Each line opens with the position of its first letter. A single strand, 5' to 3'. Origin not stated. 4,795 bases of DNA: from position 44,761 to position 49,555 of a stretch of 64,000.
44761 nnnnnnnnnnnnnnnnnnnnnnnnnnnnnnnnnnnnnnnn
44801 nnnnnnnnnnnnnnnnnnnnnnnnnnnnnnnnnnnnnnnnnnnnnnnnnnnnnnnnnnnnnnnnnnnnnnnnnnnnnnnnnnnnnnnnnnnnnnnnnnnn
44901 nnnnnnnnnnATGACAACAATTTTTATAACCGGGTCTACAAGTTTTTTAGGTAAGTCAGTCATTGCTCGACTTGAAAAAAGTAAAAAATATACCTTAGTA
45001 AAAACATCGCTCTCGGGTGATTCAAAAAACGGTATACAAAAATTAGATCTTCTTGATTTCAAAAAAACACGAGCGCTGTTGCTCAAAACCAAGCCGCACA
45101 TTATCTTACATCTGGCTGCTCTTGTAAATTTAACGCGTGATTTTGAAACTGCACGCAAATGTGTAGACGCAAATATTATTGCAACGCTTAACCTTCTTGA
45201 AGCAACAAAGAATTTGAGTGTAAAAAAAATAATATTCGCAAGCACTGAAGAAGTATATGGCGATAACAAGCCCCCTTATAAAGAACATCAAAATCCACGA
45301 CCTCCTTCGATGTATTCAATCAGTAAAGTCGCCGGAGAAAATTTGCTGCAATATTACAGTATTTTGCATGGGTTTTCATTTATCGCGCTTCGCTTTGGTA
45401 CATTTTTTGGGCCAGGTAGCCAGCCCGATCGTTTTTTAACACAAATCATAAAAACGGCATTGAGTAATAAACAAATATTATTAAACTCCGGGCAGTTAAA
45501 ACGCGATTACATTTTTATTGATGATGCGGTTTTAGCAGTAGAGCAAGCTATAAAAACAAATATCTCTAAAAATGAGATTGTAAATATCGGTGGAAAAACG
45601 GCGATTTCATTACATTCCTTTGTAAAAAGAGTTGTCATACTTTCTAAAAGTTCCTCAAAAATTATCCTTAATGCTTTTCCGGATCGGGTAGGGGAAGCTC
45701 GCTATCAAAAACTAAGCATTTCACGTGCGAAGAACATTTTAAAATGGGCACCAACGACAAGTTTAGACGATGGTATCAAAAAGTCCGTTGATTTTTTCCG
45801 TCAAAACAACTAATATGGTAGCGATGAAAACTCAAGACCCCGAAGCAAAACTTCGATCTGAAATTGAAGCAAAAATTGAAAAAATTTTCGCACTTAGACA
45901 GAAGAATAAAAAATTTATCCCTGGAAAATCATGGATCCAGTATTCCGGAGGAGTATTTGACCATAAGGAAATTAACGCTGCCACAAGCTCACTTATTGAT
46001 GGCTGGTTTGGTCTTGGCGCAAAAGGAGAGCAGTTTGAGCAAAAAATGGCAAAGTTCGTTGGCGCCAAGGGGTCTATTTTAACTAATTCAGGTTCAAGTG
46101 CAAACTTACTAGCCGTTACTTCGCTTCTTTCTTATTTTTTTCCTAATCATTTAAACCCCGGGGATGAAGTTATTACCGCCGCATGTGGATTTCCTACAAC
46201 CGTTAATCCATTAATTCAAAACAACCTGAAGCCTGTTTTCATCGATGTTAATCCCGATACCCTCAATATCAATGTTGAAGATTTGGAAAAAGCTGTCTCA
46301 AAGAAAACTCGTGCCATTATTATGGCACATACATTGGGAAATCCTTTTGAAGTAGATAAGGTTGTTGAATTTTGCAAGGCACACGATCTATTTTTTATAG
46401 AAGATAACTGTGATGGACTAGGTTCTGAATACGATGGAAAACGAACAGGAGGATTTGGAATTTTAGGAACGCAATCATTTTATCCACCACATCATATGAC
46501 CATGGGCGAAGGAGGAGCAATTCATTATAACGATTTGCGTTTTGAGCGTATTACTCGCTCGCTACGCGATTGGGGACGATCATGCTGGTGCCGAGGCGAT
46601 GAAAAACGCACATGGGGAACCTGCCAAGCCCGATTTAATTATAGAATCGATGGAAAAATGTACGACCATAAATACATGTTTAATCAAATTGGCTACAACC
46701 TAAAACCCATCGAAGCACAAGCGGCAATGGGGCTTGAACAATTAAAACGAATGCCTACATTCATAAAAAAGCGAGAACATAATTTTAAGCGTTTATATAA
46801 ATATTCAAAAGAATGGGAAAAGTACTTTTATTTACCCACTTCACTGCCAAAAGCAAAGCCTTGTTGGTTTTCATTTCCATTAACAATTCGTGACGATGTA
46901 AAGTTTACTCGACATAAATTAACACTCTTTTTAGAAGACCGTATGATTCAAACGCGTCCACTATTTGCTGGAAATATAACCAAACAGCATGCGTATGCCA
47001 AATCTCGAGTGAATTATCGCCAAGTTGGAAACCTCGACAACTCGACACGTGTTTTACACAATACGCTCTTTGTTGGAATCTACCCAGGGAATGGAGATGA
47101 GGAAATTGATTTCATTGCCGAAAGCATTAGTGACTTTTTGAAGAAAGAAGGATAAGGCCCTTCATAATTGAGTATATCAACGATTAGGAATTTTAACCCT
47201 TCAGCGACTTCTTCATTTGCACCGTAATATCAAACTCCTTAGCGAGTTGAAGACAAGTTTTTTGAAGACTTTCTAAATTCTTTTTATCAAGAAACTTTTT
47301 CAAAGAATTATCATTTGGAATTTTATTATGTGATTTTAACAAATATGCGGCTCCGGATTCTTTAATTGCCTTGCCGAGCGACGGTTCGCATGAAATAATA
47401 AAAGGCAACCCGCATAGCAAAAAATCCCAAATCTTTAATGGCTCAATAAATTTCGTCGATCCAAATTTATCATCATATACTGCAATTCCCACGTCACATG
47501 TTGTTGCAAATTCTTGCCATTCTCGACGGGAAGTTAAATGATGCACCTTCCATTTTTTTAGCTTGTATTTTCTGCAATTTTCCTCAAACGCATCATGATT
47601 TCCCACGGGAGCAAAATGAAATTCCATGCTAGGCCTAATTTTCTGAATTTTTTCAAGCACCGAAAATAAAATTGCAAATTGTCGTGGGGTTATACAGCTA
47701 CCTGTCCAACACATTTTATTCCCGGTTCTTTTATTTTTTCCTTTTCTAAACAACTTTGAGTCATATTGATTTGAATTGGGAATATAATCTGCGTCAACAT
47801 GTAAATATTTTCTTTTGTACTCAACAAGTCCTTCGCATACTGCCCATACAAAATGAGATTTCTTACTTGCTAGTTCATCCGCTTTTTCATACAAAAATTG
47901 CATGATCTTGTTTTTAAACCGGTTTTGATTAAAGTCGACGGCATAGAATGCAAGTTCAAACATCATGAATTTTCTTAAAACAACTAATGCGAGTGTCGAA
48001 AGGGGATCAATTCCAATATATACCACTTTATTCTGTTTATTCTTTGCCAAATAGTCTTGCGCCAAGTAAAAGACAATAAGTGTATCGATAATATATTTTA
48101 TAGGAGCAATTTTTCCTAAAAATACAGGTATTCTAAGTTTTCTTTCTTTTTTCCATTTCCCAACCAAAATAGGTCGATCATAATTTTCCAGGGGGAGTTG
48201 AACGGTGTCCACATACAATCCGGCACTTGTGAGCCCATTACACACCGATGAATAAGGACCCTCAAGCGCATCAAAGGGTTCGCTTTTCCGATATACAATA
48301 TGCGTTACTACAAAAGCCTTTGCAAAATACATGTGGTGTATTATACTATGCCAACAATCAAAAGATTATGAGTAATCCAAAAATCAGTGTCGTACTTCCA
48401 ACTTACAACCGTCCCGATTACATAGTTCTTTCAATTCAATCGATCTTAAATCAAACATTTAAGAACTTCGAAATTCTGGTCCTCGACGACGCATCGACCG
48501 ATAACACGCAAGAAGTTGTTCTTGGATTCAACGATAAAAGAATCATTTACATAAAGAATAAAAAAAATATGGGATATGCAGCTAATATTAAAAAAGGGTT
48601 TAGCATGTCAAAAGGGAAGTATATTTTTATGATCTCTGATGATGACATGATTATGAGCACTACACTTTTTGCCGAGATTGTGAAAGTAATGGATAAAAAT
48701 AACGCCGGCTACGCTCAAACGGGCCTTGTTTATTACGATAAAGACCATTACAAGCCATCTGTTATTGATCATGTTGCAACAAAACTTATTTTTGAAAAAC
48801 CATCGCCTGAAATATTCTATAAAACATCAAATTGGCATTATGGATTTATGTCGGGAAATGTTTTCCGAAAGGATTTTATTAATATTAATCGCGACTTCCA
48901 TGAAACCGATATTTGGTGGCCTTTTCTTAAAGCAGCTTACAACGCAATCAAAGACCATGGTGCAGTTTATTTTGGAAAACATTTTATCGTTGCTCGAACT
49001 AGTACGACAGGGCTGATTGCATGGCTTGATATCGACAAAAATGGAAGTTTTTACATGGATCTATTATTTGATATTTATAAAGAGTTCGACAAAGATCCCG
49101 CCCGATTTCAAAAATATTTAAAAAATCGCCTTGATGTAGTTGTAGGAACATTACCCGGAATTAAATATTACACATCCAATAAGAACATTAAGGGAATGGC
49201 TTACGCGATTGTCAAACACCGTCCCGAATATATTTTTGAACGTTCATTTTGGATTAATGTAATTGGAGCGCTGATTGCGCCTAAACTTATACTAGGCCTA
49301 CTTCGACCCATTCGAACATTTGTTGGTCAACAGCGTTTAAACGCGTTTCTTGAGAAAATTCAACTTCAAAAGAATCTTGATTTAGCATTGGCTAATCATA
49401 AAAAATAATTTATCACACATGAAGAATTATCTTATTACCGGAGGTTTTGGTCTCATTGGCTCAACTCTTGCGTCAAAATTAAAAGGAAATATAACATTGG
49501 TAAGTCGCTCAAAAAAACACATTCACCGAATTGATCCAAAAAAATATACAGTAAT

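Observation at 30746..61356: ~30 kb glycan-assembly supercluster with five GT-C enzymes and two flippases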

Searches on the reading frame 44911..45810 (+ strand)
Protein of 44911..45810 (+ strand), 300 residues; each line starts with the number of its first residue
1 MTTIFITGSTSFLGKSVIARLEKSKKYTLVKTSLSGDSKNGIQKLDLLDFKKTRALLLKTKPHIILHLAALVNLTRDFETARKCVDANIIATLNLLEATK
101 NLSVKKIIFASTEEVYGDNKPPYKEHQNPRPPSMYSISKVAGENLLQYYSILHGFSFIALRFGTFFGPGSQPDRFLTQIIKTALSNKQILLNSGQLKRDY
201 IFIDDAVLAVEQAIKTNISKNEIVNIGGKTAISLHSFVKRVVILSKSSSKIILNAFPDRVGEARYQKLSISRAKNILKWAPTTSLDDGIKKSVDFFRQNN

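Call 4: search_protein_families(library=pfam, proteins=[window:44911-45810:+], max_evalue=0.01)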
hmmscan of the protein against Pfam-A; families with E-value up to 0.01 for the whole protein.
window:44911-45810:+ (300 aa): 6 families
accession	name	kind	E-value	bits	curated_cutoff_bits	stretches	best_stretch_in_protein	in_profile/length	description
PF01370.27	Epimerase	-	8.6e-46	156.7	20.9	1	4-227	1-240/240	NAD dependent epimerase/dehydratase family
PF16363.11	GDP_Man_Dehyd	-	1.8e-35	123.4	27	1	37-291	51-331/332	GDP-mannose 4,6 dehydratase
PF04321.23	RmlD_sub_bind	-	7.8e-19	68.3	27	1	3-278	2-268/287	RmlD substrate binding domain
PF01073.25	3Beta_HSD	-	8.9e-13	48.3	22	1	6-207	2-222/280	3-beta hydroxysteroid dehydrogenase/isomerase family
PF02719.21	Polysacc_synt_2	-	4.9e-12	46.1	20.2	1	46-272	62-277/293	Polysaccharide biosynthesis protein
PF07993.18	NAD_binding_4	-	7.5e-10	38.8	20.1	1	58-167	85-209/258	Male sterility protein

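Call 67: search_protein_families(library=ncbifam, proteins=[window:44911-45810:+], max_evalue=1e-8)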
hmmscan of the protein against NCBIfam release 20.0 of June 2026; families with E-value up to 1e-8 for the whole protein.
window:44911-45810:+ (300 aa): 18 families
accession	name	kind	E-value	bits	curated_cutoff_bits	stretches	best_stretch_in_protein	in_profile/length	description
TIGR01181.1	dTDP_gluc_dehyt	equivalog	1.8e-35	122.5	365.1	1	34-299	46-314/321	dTDP-glucose 4,6-dehydratase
TIGR01179.1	galE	equivalog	2.5e-28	98.9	262.3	1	4-298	2-327/332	UDP-glucose 4-epimerase GalE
TIGR04180.1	EDH_00030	hypoth_equivalog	1.1e-26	93.6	475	1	61-282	70-295/297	NAD-dependent 4,6-dehydratase LegB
NF007490.0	PRK10084.1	subfamily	2.2e-20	73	649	1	33-299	45-337/361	dTDP-glucose 4,6-dehydratase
TIGR02197.1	heptose_epim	equivalog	2.5e-20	72.9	274.6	1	4-294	1-311/316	ADP-glyceromanno-heptose 6-epimerase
TIGR02622.1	CDP_4_6_dhtase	equivalog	6.8e-20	71.5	278.45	1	34-298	50-332/352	CDP-glucose 4,6-dehydratase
NF007582.0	PRK10217.1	equivalog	3e-18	66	698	1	33-299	46-334/355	dTDP-glucose 4,6-dehydratase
TIGR01214.1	rmlD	equivalog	1.5e-16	60.3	224.05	1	3-197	1-181/285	dTDP-4-dehydrorhamnose reductase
NF047922.1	GDPFucSynFcl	equivalog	3.1e-15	56.4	500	1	3-299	4-304/308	GDP-L-fucose synthase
NF011728.1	PRK15181.1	equivalog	2e-14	53.3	760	1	63-296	92-337/348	Vi polysaccharide biosynthesis UDP-N-acetylglucosaminuronic acid C-4 epimerase TviC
NF007956.0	PRK10675.1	subfamily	1.6e-13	50.5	394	1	20-148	32-162/338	UDP-glucose 4-epimerase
TIGR01472.1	gmd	equivalog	8e-13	48.3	415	1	46-239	62-262/342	GDP-mannose 4,6-dehydratase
NF008872.0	PRK11908.1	equivalog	3.3e-11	42.8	294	1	60-298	67-337/349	bifunctional UDP-4-keto-pentose/UDP-xylose synthase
NF043036.1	ErythonDh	equivalog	4.6e-11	42.5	325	1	4-164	3-178/321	D-erythronate dehydrogenase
TIGR01746.1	Thioester-redct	subfamily_domain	4.9e-10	39.2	213.35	0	56-241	83-277/371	thioester reductase domain-containing protein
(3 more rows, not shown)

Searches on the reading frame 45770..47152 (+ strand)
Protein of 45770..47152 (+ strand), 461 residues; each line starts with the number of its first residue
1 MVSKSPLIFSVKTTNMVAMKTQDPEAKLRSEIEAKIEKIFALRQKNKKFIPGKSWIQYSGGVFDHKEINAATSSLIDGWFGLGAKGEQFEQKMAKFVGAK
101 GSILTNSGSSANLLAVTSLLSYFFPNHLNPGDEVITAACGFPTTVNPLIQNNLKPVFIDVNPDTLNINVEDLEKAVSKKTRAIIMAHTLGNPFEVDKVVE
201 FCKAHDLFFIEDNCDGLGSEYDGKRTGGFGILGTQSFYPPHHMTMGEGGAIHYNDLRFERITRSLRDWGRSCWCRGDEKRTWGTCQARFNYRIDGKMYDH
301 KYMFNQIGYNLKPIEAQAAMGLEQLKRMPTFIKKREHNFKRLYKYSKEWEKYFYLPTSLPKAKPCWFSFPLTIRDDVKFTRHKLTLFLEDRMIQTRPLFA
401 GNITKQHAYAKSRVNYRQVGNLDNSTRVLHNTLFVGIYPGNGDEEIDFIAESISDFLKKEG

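Call 4: search_protein_families(library=pfam, proteins=[window:45770-47152:+], max_evalue=0.01)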
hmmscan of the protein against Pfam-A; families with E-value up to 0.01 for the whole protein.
window:45770-47152:+ (461 aa): 4 families
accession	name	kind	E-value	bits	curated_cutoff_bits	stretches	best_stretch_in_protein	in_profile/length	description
PF01041.23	DegT_DnrJ_EryC1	-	1.6e-80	271.5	19.8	1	64-453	4-359/360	DegT/DnrJ/EryC1/StrS aminotransferase family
PF01053.26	Cys_Met_Meta_PP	-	3.4e-07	29.6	27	1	87-214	55-175/381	Cys/Met metabolism PLP-dependent enzyme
PF00266.25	Aminotran_5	-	1.2e-05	25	21.5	1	85-218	44-181/371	Aminotransferase class-V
PF01212.27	Beta_elim_lyase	-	8.8e-05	22.4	27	1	87-212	35-168/288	Beta-eliminating lyase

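Call 38: search_protein_families(library=ncbifam, proteins=[window:45770-47152:+], max_evalue=0.00001)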
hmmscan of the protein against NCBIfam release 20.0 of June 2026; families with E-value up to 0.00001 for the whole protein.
window:45770-47152:+ (461 aa): 11 families
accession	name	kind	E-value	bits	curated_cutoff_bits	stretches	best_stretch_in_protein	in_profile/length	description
NF011936.0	PRK15407.1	equivalog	5.3e-162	539.5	423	1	24-459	5-438/440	lipopolysaccharide biosynthesis protein RfbH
TIGR03588.1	PseC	equivalog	3.8e-49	167.6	423.5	1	56-455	2-378/380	UDP-4-amino-4,6-dideoxy-N-acetyl-beta-L-altrosamine transaminase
TIGR04181.1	NHT_00031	hypoth_equivalog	8.9e-43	146.5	420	1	63-413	8-339/359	LegC family aminotransferase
NF008687.0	PRK11706.1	equivalog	4.9e-39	134.1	375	1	79-441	26-362/375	dTDP-4-amino-4,6-dideoxygalactose transaminase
NF008658.2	PRK11658.1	equivalog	1.6e-35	122.5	631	1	55-457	4-377/379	UDP-4-amino-4-deoxy-L-arabinose aminotransferase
TIGR02379.1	ECA_wecE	subfamily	2e-31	109.1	434.85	1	81-283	28-227/376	dTDP-4-amino-4,6-dideoxy-D-glucose transaminase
TIGR04427.1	PLP_DesI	equivalog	5.5e-23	81.7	650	1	85-271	53-230/390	dTDP-4-dehydro-6-deoxyglucose aminotransferase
TIGR01326.1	OAH_OAS_sulfhy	subfamily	1.8e-07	30.3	495.1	1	88-214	61-180/418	O-acetylhomoserine aminocarboxypropyltransferase/cysteine synthase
NF005817.0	PRK07683.1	equivalog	8.5e-07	28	575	1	123-211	105-199/387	aminotransferase A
NF006096.0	PRK08248.1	equivalog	1.5e-06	27.2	726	1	87-214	67-187/431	homocysteine synthase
NF005305.0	PRK06836.1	equivalog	7.9e-06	25.3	376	0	117-186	108-177/396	pyridoxal phosphate-dependent aminotransferase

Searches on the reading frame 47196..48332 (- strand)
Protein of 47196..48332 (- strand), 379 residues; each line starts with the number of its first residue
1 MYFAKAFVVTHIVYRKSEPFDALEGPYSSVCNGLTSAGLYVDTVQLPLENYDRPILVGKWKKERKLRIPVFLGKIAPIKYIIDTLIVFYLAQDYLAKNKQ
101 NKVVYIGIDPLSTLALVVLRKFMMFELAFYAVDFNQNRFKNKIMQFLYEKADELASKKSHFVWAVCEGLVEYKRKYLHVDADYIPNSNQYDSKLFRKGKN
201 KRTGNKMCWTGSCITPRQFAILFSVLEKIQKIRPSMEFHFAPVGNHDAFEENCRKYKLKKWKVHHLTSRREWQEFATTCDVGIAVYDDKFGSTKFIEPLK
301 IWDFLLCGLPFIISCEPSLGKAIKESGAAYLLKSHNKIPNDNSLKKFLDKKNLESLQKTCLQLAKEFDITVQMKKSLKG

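Call 4: search_protein_families(library=pfam, proteins=[window:47196-48332:-], max_evalue=0.01)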
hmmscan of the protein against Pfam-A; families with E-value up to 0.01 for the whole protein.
window:47196-48332:- (379 aa): 0 families

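Call 7: search_protein_families(library=ncbifam, proteins=[window:47196-48332:-], max_evalue=0.01)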
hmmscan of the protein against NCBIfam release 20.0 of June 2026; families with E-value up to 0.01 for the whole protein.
window:47196-48332:- (379 aa): 0 families

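Call 53: search_solved_structures(query=window:47196-48332:-, max_evalue=10, show_alignments=1)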
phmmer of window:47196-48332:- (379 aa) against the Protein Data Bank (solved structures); distinct sequences matched with E-value up to 10: 6.
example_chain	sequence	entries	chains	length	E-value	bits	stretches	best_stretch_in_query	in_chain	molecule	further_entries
4v8m_AD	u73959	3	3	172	0.00014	24.1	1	159-200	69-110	40S RIBOSOMAL PROTEIN S10, PUTATIVE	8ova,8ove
5opt_n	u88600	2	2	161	0.015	17.5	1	159-199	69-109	40S ribosomal protein S10, putative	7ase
9wxf_A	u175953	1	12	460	0.072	15.2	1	309-361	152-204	Dandelion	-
6zj3_SN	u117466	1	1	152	0.64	12.1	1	159-189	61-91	Ribosomal protein eS10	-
5t2a_AD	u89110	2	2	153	1.2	11.3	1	159-199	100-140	eS10 | ribosomal protein S10e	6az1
8a3w_SN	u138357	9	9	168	1.3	11.1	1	159-199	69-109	Putative 40S ribosomal protein S10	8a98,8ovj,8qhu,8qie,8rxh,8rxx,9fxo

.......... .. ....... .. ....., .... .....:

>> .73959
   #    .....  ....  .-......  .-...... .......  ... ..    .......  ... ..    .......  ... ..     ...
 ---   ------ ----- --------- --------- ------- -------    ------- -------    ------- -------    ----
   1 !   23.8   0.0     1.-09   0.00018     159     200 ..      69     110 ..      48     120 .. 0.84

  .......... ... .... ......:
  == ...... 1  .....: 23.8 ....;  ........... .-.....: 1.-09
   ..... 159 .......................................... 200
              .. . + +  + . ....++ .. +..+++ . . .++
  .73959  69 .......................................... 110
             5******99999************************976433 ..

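Call 54: search_protein_families(library=pfam, proteins=[window:47196-48332:-], max_evalue=10)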
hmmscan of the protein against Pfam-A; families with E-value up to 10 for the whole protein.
window:47196-48332:- (379 aa): 0 families

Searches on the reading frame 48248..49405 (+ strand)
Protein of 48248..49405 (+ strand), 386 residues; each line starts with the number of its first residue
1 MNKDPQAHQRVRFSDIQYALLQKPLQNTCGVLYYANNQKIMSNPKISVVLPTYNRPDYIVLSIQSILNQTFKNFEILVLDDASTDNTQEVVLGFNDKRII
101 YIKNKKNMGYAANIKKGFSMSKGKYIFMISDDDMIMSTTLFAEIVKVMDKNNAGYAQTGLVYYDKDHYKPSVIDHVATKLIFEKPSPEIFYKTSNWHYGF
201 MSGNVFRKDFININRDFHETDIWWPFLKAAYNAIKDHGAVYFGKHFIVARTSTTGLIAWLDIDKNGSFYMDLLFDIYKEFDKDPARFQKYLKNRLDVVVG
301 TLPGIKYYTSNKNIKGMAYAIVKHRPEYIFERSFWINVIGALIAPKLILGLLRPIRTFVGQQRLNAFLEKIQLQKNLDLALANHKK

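Call 4: search_protein_families(library=pfam, proteins=[window:48248-49405:+], max_evalue=0.01)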
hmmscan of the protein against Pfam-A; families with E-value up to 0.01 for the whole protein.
window:48248-49405:+ (386 aa): 3 families
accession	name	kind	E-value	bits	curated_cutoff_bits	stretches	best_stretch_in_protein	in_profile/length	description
PF00535.33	Glycos_transf_2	-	5.9e-32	111.4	23.3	1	47-179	1-132/168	Glycosyl transferase family 2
PF10111.15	Glyco_tranf_2_2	-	2.7e-10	40.6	27.3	1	47-162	1-121/276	Glycosyltransferase like family 2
PF13641.12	Glyco_tranf_2_3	-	2e-09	38.2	27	1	44-158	1-121/230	Glycosyltransferase like family 2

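Call 38: search_protein_families(library=ncbifam, proteins=[window:48368-49405:+], max_evalue=0.00001)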
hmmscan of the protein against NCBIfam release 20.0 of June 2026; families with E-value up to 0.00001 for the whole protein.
window:48368-49405:+ (346 aa): 22 families
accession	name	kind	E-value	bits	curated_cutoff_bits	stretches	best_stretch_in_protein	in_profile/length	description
NF053739.1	GlytfEpsEBac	equivalog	1.5e-21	76.6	450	1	4-195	1-194/265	glycosyltransferase EpsE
NF047683.1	TeichurnBiosyTuaG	equivalog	5e-21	75.5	400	1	3-127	5-130/252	teichuronic acid biosynthesis protein TuaG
NF050050.1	ProtGlycPglI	equivalog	8.6e-21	74.6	500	1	4-116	2-113/306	GalNAc(5)-diNAcBac-PP-undecaprenol beta-1,3-glucosyltransferase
NF007453.0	PRK10018.1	equivalog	1.3e-17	64.3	382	1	2-100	4-104/280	colanic acid biosynthesis glycosyltransferase WcaA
TIGR04017.1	WcaA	equivalog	1.9e-17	63.8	495.75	1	2-100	3-103/279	colanic acid biosynthesis glycosyltransferase WcaA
NF041875.1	EPS_EpsD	equivalog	1e-16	61.3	370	1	6-109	1-105/325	exopolysaccharide biosynthesis glycosyltransferase EpsD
TIGR03937.1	PgaC_IcaA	equivalog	1.8e-16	60.1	422.3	1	3-119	44-161/407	poly-beta-1,6-N-acetyl-D-glucosamine synthase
NF007482.0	PRK10073.1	equivalog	1.3e-15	57.2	423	1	2-131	4-135/334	glycosyltransferase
TIGR04440.1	glyco_TIGR04440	domain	2.7e-12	46.9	70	1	6-135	2-133/215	TIGR00180 family glycosyltransferase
NF038302.1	EPS_HpsE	equivalog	2.8e-11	43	300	1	6-169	3-173/307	hormogonium polysaccharide biosynthesis glycosyltransferase HpsE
NF041394.1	GtaseAglG_Halo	equivalog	8.6e-11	41.6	440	1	5-129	2-127/304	glucosyl-dolichyl phosphate glucuronosyltransferase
NF038299.1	EPS_HpsN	equivalog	2.5e-10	39.9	425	1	4-127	1-124/317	hormogonium polysaccharide biosynthesis glycosyltransferase HpsN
TIGR03111.1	glyc2_xrt_Gpos1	hypoth_equivalog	1.1e-09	37.6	363.95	1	3-129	48-177/439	TIGR03111 family XrtG-associated glycosyltransferase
NF007986.1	PRK10714.1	equivalog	2e-09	36.9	529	1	5-190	7-188/316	undecaprenyl-phosphate 4-deoxy-4-formamido-L-arabinose transferase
NF050113.1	gal_furan_GlfT1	equivalog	1e-08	34.9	330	1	8-110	3-107/290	galactofuranosyltransferase GlfT1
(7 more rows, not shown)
